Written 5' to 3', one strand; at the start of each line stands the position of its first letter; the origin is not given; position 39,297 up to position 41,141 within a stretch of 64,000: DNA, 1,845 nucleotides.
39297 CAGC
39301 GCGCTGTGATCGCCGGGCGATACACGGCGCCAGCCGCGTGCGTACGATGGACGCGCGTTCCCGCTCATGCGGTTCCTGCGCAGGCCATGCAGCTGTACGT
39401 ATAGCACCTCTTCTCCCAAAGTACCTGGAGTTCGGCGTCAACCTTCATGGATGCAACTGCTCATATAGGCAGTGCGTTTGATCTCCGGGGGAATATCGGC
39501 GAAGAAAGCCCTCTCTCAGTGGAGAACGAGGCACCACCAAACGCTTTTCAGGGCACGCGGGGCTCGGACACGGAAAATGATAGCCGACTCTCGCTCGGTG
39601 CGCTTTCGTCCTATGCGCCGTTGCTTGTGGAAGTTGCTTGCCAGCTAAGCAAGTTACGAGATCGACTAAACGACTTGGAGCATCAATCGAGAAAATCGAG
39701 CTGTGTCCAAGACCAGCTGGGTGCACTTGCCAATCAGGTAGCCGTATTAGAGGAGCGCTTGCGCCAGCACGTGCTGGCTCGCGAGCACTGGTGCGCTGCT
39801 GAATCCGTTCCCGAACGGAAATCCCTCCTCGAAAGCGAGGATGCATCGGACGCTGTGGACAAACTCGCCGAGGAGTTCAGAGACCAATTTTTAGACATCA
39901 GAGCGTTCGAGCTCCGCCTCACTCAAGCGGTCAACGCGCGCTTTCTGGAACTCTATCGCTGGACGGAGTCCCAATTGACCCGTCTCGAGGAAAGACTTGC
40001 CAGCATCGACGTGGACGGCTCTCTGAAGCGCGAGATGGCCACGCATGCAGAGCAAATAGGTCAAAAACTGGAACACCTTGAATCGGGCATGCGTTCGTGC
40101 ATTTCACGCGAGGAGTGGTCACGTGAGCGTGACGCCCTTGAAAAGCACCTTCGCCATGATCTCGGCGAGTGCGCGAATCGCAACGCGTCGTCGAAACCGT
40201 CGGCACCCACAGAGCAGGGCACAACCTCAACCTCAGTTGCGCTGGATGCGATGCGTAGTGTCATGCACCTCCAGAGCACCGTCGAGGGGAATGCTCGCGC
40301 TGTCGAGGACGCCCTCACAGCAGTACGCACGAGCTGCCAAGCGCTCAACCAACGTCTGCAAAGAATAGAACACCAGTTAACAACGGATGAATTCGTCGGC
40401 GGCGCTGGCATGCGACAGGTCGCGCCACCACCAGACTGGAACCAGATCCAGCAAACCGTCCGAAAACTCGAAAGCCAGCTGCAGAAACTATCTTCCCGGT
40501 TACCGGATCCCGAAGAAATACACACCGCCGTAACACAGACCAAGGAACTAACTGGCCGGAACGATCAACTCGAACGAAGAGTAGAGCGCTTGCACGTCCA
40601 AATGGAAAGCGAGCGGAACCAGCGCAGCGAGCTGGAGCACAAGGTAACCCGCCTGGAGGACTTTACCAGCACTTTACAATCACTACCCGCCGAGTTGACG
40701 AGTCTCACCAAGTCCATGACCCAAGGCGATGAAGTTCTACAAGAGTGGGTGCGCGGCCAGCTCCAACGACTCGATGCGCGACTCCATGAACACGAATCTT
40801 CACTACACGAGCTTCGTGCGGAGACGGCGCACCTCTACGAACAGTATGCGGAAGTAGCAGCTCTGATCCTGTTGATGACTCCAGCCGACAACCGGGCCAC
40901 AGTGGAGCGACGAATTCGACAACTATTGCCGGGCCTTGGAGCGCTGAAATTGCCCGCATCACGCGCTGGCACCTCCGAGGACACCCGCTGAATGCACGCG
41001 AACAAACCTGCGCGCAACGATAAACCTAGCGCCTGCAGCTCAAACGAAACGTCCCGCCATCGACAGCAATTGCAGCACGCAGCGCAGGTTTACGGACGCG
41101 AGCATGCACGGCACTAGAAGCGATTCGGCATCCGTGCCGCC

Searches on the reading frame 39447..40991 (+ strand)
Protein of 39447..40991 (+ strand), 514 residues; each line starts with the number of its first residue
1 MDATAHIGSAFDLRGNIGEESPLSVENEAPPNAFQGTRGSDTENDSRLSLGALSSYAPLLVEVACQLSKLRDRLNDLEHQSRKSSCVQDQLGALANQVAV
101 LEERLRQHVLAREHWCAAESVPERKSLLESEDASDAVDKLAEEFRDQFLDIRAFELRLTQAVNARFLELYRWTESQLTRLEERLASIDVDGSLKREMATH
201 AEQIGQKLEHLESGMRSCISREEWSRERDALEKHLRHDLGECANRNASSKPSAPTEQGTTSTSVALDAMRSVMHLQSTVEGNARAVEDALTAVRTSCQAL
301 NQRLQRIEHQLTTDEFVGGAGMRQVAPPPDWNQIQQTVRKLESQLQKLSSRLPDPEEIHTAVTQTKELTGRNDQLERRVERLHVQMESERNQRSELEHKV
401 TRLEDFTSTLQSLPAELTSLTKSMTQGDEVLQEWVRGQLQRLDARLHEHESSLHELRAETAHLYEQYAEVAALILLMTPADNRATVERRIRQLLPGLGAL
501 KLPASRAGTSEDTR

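Call 6: search_protein_families(library=pfam, proteins=[window:39447-40991:+])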
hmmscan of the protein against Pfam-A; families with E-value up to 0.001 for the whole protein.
window:39447-40991:+ (514 aa): 1 family
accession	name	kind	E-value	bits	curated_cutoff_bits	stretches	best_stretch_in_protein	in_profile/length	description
PF05531.17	NPV_P10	-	1.5e-05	25.8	29.8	0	63-106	16-59/75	Nucleopolyhedrovirus P10 protein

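Call 13: find_encoding_contigs(protein=window:39447-40991:+, flank=10000, max_places=10)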
Protein window:39447-40991:+ (514 aa): 13 contigs read that carry it; 10 places shown.
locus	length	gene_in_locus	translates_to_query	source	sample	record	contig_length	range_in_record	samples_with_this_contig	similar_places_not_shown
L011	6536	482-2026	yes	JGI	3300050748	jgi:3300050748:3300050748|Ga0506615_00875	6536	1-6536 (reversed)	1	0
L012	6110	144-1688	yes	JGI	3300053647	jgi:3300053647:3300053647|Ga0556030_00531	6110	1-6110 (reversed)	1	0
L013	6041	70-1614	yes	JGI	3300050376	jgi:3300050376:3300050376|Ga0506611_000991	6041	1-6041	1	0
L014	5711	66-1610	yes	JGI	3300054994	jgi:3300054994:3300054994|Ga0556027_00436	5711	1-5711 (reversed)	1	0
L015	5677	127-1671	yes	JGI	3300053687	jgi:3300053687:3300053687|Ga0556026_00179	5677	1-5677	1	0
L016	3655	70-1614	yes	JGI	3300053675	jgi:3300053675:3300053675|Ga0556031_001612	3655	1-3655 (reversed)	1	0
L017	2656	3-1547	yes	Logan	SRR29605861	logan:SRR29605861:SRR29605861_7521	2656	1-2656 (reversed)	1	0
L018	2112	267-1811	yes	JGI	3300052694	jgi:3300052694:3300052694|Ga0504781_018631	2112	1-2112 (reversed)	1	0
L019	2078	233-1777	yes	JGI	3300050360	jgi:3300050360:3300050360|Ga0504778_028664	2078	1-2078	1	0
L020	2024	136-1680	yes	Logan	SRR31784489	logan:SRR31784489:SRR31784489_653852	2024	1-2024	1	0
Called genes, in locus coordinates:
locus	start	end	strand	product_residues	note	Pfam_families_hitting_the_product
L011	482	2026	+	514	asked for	PF05531:NPV_P10 (faint)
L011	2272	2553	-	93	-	-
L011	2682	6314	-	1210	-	PF00875:DNA_photolyase, PF03441:FAD_binding_7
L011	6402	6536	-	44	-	?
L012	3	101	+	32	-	?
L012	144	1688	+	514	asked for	PF05531:NPV_P10 (faint)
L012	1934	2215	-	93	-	-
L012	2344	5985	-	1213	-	PF00875:DNA_photolyase, PF03441:FAD_binding_7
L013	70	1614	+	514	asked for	PF05531:NPV_P10 (faint)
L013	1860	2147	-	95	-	-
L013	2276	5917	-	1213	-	PF00875:DNA_photolyase, PF03441:FAD_binding_7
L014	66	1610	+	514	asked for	PF05531:NPV_P10 (faint)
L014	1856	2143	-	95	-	-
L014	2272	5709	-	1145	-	?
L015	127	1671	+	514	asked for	PF05531:NPV_P10 (faint)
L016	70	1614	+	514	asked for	PF05531:NPV_P10 (faint)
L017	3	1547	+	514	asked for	PF05531:NPV_P10 (faint)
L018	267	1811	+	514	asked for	PF05531:NPV_P10 (faint)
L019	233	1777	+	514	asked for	PF05531:NPV_P10 (faint)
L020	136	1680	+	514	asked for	PF05531:NPV_P10 (faint)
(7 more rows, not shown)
